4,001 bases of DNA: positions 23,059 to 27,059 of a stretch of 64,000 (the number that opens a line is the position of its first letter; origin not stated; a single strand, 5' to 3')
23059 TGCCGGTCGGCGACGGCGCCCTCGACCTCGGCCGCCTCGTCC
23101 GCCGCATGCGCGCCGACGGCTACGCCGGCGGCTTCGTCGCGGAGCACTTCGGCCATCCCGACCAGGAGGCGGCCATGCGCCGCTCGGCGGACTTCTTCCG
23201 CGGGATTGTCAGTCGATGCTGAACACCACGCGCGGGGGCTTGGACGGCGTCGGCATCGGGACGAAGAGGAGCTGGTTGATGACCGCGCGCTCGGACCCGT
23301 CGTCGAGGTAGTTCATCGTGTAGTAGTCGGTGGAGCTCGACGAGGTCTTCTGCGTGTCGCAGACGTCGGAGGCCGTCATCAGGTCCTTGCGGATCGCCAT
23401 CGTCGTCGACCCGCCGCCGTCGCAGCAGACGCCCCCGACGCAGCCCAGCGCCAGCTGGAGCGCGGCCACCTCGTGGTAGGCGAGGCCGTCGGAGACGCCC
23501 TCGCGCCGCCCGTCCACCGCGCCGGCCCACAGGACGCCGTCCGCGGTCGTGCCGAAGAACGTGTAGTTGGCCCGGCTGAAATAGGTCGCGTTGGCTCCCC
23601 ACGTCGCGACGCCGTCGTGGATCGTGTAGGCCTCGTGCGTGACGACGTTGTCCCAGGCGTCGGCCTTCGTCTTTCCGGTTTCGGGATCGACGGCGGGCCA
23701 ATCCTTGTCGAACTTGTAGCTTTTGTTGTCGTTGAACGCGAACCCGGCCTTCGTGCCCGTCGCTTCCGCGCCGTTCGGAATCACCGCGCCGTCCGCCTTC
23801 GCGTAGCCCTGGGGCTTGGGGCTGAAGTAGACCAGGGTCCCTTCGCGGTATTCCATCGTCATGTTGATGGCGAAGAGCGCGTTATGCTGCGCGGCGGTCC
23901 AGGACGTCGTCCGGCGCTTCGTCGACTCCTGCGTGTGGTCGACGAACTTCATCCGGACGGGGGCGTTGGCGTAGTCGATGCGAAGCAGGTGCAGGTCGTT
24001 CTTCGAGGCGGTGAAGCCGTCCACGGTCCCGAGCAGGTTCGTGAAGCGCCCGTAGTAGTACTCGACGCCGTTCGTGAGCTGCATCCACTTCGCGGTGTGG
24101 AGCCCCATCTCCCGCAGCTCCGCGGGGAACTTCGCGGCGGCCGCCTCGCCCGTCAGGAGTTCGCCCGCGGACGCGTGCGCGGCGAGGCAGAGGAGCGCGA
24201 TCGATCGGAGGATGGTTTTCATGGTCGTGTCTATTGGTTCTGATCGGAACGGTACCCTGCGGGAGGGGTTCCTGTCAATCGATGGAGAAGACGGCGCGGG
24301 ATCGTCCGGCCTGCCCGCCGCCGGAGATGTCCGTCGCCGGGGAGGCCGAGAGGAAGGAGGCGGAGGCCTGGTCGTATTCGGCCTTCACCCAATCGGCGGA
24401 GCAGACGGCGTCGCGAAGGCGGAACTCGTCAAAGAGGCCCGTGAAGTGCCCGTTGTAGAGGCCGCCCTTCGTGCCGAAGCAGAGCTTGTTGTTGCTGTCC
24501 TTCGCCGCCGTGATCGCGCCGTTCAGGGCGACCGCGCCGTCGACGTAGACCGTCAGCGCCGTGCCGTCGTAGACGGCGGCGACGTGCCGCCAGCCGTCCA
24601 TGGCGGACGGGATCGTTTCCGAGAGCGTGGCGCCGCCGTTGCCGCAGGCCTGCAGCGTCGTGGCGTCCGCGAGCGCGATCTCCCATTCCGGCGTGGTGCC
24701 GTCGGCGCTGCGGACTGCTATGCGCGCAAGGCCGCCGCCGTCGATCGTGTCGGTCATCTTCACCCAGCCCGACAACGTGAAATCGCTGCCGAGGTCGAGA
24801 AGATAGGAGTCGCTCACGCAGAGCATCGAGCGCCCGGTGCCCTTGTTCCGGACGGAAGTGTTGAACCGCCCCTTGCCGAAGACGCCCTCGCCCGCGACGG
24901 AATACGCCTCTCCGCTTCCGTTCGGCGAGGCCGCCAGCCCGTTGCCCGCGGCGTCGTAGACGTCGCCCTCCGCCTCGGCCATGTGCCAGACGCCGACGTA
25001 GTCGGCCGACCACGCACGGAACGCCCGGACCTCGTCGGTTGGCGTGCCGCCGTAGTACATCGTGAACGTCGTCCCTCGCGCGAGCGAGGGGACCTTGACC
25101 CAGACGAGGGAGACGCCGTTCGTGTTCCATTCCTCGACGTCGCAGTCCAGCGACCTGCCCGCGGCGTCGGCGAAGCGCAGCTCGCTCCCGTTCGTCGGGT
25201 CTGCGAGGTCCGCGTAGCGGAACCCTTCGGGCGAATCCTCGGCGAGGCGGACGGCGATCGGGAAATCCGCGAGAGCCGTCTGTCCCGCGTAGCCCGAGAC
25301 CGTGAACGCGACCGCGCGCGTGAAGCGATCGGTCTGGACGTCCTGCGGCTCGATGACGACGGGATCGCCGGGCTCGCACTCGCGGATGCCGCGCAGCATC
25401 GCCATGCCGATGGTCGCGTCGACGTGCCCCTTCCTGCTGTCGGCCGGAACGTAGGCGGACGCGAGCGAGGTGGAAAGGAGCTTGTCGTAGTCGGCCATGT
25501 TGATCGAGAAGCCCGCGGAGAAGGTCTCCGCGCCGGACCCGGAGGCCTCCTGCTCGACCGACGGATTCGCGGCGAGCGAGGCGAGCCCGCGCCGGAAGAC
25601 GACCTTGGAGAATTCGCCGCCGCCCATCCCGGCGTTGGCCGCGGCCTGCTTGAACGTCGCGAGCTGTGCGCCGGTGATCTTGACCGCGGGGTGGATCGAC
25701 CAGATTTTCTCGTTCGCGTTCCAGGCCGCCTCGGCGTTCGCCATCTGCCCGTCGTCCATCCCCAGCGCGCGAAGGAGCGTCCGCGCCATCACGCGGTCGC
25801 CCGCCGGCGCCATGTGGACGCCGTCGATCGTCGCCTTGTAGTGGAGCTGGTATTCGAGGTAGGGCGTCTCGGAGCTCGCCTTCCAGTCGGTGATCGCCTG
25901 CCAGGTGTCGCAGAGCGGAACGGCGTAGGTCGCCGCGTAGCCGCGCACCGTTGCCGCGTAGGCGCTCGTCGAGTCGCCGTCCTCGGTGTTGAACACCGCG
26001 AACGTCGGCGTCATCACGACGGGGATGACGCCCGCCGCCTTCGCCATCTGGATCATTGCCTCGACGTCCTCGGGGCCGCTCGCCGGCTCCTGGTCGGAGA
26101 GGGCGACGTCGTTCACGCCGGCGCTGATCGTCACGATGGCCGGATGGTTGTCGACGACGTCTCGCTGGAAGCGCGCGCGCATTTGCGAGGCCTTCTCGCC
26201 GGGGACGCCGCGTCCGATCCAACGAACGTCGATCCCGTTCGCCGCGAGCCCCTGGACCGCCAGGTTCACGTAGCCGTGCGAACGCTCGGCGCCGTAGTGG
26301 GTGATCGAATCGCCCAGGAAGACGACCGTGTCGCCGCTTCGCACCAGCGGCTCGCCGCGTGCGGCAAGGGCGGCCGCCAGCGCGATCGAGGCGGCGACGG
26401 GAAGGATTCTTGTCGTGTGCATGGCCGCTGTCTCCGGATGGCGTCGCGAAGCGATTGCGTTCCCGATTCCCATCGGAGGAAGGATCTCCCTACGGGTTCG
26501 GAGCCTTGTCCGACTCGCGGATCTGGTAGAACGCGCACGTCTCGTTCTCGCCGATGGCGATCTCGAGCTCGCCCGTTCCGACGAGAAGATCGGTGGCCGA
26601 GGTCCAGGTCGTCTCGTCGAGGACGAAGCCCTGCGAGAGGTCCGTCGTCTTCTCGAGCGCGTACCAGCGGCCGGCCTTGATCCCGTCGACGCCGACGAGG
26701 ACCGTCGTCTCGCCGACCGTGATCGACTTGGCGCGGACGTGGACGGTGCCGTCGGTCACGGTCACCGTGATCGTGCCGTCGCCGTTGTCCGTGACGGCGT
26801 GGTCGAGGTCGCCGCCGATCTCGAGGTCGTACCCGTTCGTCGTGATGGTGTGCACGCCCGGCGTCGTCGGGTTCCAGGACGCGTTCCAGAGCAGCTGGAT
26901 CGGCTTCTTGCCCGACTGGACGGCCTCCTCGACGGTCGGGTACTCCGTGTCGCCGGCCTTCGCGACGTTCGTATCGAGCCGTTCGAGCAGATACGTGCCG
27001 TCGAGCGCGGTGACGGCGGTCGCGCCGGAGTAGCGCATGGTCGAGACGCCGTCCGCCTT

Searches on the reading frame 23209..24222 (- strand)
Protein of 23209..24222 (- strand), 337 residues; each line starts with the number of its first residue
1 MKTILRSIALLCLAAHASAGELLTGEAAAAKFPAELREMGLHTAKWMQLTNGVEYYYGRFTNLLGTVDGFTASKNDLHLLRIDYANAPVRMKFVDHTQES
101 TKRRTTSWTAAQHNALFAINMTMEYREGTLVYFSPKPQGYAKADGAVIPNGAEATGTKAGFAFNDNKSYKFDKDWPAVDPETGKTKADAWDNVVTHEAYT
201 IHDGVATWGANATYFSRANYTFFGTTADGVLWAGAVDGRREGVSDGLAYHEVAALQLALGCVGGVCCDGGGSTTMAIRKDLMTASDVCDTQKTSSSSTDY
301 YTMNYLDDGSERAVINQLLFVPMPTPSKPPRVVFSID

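Call 5: search_protein_families(library=pfam, proteins=[window:23209-24222:-], max_evalue=0.001)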
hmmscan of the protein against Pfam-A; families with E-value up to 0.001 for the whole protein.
window:23209-24222:- (337 aa): 1 family
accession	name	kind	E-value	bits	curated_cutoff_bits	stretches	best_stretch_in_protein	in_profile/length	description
PF09992.14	NAGPA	-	2.6e-17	64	25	1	115-320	3-168/169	Phosphodiester glycosidase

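Call 6: search_protein_families(library=ncbifam, proteins=[window:23209-24222:-], max_evalue=1)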
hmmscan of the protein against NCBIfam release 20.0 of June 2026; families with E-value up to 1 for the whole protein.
window:23209-24222:- (337 aa): 0 families

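Call 9: find_encoding_contigs(protein=window:23209-24222:-, flank=10000, max_places=6)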
Protein window:23209-24222:- (337 aa): 7 contigs read that carry it; 6 places shown.
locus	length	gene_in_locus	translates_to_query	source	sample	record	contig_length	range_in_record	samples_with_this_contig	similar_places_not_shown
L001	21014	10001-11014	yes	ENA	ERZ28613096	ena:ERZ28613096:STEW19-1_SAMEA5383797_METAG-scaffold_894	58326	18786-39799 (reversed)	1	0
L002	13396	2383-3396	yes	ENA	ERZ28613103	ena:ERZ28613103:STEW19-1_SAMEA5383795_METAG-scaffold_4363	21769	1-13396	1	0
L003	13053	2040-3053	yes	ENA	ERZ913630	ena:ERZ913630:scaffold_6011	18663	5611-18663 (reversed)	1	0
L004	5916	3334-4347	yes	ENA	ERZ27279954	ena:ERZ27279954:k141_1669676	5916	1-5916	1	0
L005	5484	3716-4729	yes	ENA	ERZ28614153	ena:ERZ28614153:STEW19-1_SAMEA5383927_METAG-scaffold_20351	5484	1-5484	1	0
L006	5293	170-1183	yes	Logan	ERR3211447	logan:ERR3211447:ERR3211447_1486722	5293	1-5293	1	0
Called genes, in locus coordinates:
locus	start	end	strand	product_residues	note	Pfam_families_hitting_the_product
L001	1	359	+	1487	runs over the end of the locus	PF20434:BD-FAE, PF03959:FSH1 (faint), PF07859:Abhydrolase_3 (faint), PF20434:BD-FAE, PF12708:Pect-lyase_RHGA_epim (faint), PF23981:DUF7305 (faint), PF17161:DUF5123 (weak)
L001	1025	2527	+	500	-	PF05089:NAGLU, PF12972:NAGLU_C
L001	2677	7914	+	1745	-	PF13290:CHB_HEX_C_1, PF13287:Fn3_assoc, PF10102:DUF2341, PF13385:Laminin_G_3, PF13290:CHB_HEX_C_1, PF13287:Fn3_assoc, PF13290:CHB_HEX_C_1, PF13287:Fn3_assoc, +1 more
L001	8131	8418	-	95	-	-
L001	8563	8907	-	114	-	-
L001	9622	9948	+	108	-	PF13385:Laminin_G_3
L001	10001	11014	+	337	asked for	PF09992:NAGPA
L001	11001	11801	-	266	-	PF01261:AP_endonuc_2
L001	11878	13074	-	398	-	PF13407:Peripla_BP_4 (weak), PF13377:Peripla_BP_3, PF12833:HTH_18, PF00165:HTH_AraC (weak)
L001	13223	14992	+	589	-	PF03629:SASA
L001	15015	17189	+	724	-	PF00657:Lipase_GDSL, PF13472:Lipase_GDSL_2, PF10102:DUF2341, PF13385:Laminin_G_3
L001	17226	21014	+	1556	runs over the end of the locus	PF00657:Lipase_GDSL, PF13472:Lipase_GDSL_2, PF10102:DUF2341, PF13385:Laminin_G_3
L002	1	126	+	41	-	?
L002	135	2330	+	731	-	PF00657:Lipase_GDSL, PF13472:Lipase_GDSL_2, PF25182:NonGDSL (faint), PF10102:DUF2341, PF13385:Laminin_G_3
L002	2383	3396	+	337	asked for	PF09992:NAGPA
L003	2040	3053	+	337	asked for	PF09992:NAGPA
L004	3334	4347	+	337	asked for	PF09992:NAGPA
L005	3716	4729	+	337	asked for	PF09992:NAGPA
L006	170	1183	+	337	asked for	PF09992:NAGPA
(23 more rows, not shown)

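Call 18: find_homologous_proteins(query=window:23209-24222:-, max_evalue=0.00001)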
Query window:23209-24222:- (337 aa): 60 proteins with E <= 0.00001 among 4506 candidates.
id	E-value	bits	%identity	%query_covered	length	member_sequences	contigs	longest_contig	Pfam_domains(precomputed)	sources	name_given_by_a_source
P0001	2.5e-221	752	97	100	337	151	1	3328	PF09992.15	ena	-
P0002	4.9e-215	731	93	100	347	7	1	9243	PF09992.15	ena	-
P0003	3.7e-211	718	95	100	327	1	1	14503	PF09992.15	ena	-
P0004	1.4e-208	710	94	100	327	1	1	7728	PF09992.15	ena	-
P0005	5.6e-205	698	93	100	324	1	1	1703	PF09992.15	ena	-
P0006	3.0e-198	676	88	100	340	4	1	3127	PF09992.15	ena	-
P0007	8.4e-197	671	87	100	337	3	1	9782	PF09992.15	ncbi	-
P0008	1.5e-195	667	87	100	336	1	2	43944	PF09992.15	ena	-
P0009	3.0e-195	666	87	100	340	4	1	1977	PF09992.15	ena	-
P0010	4.3e-195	665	87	100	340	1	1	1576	PF09992.15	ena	-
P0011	9.9e-195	664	86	100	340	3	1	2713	PF09992.15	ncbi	-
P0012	2.9e-194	663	86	100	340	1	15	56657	PF09992.15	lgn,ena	-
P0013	1.4e-193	660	86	100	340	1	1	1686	PF09992.15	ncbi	-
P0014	4.4e-193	659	86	100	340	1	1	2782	PF09992.15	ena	-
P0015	5.5e-193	659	89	100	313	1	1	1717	PF09992.15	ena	-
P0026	7.8e-163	559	74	99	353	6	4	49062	PF09992.15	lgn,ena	-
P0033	6.3e-151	520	74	94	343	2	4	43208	PF09992.15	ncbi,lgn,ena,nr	ncbi:MAG: phosphodiester glycosidase family protein [Kiritimatiellae bacterium]|nr:phosphodiester gl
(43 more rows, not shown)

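Call 22: find_encoding_contigs(protein=P0026, flank=10000, max_places=2)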
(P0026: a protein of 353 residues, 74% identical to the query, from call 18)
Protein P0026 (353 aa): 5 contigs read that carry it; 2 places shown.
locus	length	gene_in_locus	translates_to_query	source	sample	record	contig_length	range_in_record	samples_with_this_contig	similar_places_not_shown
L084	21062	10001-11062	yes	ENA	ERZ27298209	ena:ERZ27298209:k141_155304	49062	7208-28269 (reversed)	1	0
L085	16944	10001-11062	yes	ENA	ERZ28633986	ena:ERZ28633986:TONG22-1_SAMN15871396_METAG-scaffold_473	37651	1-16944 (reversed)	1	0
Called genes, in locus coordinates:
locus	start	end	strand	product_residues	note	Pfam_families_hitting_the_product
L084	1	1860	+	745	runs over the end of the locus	PF00933:Glyco_hydro_3, PF01915:Glyco_hydro_3_C, PF14310:Fn3-like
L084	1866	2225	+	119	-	-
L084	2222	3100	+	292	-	PF03193:RsgA_GTPase, PF00005:ABC_tran, PF01926:MMR_HSR1, PF02421:FeoB_N (weak)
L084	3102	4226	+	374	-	PF00149:Metallophos, PF12850:Metallophos_2 (weak)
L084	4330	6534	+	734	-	-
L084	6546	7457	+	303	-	-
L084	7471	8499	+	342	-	PF01636:APH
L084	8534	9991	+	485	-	PF01408:GFO_IDH_MocA, PF21252:Glyco_hydro_109_C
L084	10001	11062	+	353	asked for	PF09992:NAGPA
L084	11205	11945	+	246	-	PF00753:Lactamase_B, PF23023:Anti-Pycsar_Apyc1 (weak), PF12706:Lactamase_B_2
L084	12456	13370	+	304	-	-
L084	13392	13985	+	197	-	-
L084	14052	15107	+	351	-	PF03783:CsgG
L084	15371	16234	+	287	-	PF03783:CsgG (weak)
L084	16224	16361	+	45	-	PF13432:TPR_16 (weak)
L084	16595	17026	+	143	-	-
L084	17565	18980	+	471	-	PF01637:ATPase_2, PF13191:AAA_16 (weak)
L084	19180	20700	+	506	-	PF01145:Band_7, PF15975:Flot (weak)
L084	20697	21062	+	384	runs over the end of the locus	PF13407:Peripla_BP_4 (faint), PF13377:Peripla_BP_3, PF12833:HTH_18, PF00165:HTH_AraC (weak)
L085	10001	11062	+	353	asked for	PF09992:NAGPA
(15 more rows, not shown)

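Call 23: find_encoding_contigs(protein=P0033, flank=10000, max_places=2)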
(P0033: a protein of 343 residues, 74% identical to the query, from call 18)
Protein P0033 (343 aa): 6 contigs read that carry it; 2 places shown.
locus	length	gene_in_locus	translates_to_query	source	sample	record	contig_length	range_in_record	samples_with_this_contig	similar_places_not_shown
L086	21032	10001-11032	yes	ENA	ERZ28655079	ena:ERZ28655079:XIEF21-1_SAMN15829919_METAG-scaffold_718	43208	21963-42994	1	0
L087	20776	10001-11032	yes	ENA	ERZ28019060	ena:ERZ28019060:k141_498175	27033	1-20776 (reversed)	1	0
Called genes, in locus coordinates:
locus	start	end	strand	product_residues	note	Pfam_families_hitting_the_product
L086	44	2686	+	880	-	PF00171:Aldedh, PF00465:Fe-ADH, PF13685:Fe-ADH_2, PF25137:ADH_Fe_C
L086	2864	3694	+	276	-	PF01636:APH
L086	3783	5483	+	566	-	-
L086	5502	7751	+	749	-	-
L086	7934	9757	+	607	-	PF20434:BD-FAE, PF01738:DLH (faint), PF00135:COesterase (faint), PF00326:Peptidase_S9 (weak), PF20434:BD-FAE, PF07859:Abhydrolase_3, PF00326:Peptidase_S9 (weak)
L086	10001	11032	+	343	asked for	PF09992:NAGPA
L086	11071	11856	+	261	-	-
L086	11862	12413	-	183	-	PF13377:Peripla_BP_3, PF12833:HTH_18, PF00165:HTH_AraC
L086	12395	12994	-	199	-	-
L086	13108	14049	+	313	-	-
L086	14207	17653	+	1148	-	-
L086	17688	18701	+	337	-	PF01118:Semialdhyde_dh, PF02774:Semialdhyde_dhC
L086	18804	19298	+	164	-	PF00583:Acetyltransf_1, PF13673:Acetyltransf_10, PF13508:Acetyltransf_7, PF08445:FR47 (faint)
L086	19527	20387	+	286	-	PF01261:AP_endonuc_2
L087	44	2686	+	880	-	PF00171:Aldedh, PF00465:Fe-ADH, PF13685:Fe-ADH_2, PF25137:ADH_Fe_C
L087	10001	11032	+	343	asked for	PF09992:NAGPA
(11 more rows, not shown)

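Call 24: find_encoding_contigs(protein=P0008, flank=10000, max_places=2)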
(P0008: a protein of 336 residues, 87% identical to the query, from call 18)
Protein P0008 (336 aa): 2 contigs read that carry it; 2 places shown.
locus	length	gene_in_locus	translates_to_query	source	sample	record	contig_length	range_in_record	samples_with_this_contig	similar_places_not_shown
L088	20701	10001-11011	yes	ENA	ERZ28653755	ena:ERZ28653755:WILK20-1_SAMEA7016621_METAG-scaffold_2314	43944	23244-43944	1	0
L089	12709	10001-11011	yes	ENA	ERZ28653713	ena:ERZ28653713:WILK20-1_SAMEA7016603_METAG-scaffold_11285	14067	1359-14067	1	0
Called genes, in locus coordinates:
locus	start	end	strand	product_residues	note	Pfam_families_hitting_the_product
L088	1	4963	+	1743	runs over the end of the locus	PF13290:CHB_HEX_C_1, PF13287:Fn3_assoc, PF10102:DUF2341, PF13385:Laminin_G_3, PF13290:CHB_HEX_C_1, PF13287:Fn3_assoc, PF13290:CHB_HEX_C_1, PF13287:Fn3_assoc, +2 more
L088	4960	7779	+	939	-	-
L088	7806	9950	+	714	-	PF25182:NonGDSL (weak), PF00657:Lipase_GDSL, PF13472:Lipase_GDSL_2, PF10102:DUF2341, PF13385:Laminin_G_3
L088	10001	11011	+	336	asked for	PF09992:NAGPA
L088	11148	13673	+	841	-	PF13287:Fn3_assoc, PF13290:CHB_HEX_C_1, PF10102:DUF2341, PF13385:Laminin_G_3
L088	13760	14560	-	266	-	PF01261:AP_endonuc_2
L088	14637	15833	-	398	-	PF13407:Peripla_BP_4, PF13377:Peripla_BP_3, PF12833:HTH_18, PF00165:HTH_AraC (weak)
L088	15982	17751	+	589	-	PF03629:SASA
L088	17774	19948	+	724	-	PF00657:Lipase_GDSL, PF13472:Lipase_GDSL_2, PF10102:DUF2341, PF13385:Laminin_G_3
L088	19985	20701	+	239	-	?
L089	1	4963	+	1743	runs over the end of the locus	PF13290:CHB_HEX_C_1, PF13287:Fn3_assoc, PF10102:DUF2341, PF13385:Laminin_G_3, PF13290:CHB_HEX_C_1, PF13287:Fn3_assoc, PF13290:CHB_HEX_C_1, PF13287:Fn3_assoc, +2 more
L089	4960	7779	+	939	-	-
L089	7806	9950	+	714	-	PF25182:NonGDSL (weak), PF00657:Lipase_GDSL, PF13472:Lipase_GDSL_2, PF10102:DUF2341, PF13385:Laminin_G_3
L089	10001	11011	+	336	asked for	PF09992:NAGPA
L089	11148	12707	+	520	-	?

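Call 37: predict_structure(alignment_id=A1)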
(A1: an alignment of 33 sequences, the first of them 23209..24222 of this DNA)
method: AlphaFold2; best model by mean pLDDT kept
length: 337 residues; sequences in the alignment: 33
mean_pLDDT: 88.7   pTM: 0.86
mean pLDDT of the five models: 88.7, 88.4, 87.3, 87.0, 86.4
residues with pLDDT >= 90: 252; 70-90: 45; 50-70: 26; < 50: 14
segments of 3 or more residues with pLDDT < 50: 1-3, 9-16
pLDDT, mean of each block of 10 residues (from residue 1): 48 54 96 96 97 97 94 96 96 94 95 97 73 81 95 92 95 95 95 93 92 87 96 93 93 97 88 90 92 95 86 93 72 53
secondary structure, 60 per line:
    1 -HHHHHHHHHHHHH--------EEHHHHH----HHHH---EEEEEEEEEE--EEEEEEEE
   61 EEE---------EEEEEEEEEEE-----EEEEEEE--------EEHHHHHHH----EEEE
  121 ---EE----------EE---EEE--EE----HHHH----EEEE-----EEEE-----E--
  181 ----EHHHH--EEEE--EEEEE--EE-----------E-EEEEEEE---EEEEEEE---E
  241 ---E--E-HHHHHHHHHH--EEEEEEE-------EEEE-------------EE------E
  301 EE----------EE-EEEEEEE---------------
elements in order: H2-14 H25-29 H34-37 E41-50 E53-63 E73-83 E89-95 H106-112 E117-120 E141-143 H152-155 E160-163 E169-172 H186-189 E192-195 E198-202 E220-226 E230-236 H249-258 E261-267 E275-278 E300-302 E316-322

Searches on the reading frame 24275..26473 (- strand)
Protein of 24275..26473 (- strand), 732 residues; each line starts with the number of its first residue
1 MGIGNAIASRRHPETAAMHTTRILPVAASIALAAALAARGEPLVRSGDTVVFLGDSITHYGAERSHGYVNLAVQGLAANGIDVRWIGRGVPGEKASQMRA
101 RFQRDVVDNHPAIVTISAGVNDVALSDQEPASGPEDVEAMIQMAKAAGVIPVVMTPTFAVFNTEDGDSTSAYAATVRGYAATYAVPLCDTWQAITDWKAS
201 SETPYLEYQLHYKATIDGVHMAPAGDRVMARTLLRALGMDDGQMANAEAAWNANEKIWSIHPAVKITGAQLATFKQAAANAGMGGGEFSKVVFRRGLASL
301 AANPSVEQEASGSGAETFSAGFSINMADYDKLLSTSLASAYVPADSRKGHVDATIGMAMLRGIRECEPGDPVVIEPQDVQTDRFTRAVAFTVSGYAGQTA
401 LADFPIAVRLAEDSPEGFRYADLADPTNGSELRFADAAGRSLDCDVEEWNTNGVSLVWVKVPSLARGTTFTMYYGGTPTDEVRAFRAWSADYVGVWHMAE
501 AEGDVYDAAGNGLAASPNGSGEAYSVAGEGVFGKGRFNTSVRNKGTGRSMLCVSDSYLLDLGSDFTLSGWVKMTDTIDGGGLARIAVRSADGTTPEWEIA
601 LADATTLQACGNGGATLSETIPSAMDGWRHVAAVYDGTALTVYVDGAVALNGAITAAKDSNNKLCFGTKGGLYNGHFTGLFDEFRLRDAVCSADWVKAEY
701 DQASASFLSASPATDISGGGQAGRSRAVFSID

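Call 5: search_protein_families(library=pfam, proteins=[window:24275-26473:-], max_evalue=0.001)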
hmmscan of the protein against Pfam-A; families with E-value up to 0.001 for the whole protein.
window:24275-26473:- (732 aa): 5 families
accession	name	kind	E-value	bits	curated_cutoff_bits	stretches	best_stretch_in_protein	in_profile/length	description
PF13472.12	Lipase_GDSL_2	-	5.1e-22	79.7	32.9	1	52-226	1-176/178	GDSL-like Lipase/Acylhydrolase family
PF13385.13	Laminin_G_3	-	8e-19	68.7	27.6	1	553-696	9-150/151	Concanavalin A-like lectin/glucanases superfamily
PF00657.28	Lipase_GDSL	-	3e-11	44.3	23.6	1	50-231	1-206/208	GDSL-like Lipase/Acylhydrolase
PF10102.14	DUF2341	-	3e-08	34.4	23.4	1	428-477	1-53/84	Domain of unknown function (DUF2341)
PF25182.1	NonGDSL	-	1.6e-06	28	80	1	79-201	63-183/220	Non-GDSL lipase-like family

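Call 6: search_protein_families(library=ncbifam, proteins=[window:24275-26473:-], max_evalue=1)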
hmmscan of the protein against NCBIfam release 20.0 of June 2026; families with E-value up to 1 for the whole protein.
window:24275-26473:- (732 aa): 2 families
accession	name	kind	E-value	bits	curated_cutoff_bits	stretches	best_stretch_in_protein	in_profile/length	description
NF052521.1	TafC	equivalog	4.6e-07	29.3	410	1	547-704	200-364/373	TafC family fimbrial protein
NF049940.1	MandnitrLy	equivalog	0.06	13.2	140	1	44-86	78-120/130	(R)-mandelonitrile lyase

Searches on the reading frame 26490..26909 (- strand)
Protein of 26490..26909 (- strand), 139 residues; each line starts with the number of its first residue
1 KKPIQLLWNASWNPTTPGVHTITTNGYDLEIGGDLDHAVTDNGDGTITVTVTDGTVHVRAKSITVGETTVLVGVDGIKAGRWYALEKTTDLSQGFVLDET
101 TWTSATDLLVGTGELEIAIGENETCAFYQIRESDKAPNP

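Call 43: search_protein_families(library=pfam, proteins=[window:26490-26909:-], max_evalue=1)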
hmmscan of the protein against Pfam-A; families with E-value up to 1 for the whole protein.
window:26490-26909:- (139 aa): 3 families
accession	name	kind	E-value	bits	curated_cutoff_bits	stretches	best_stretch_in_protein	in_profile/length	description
PF13573.12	SprB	-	0.12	12.5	28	1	41-55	11-25/37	SprB repeat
PF09134.16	Invasin_D3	-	0.17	12.9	33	1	10-74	31-82/98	Invasin, domain 3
PF00114.24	Pilin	-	0.47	11.9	22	1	27-70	47-85/108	Pilin (bacterial filament)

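Call 44: search_protein_families(library=ncbifam, proteins=[window:26490-26909:-], max_evalue=1)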
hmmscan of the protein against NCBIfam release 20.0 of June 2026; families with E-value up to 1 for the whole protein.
window:26490-26909:- (139 aa): 5 families
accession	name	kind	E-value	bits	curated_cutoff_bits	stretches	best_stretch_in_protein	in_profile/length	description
NF041262.1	colicin_Z_Cterm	domain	0.018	15.4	50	1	37-68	50-83/87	colicin Z C-terminal domain-related protein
NF009278.1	PRK12636.1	equivalog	0.057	12.9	350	1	18-77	75-132/263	flagellar basal body rod protein FlgG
NF041757.1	EfeO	equivalog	0.069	12.2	270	1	38-86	10-58/359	iron uptake system protein EfeO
TIGR02677.1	TIGR02677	hypoth_equivalog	0.12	11.1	165.85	1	36-85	436-487/494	TIGR02677 family protein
TIGR04203.1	RPT_S_cricet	repeat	0.53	10.5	60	1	39-54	6-21/38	TIGR04203-type repeat-containing surface protein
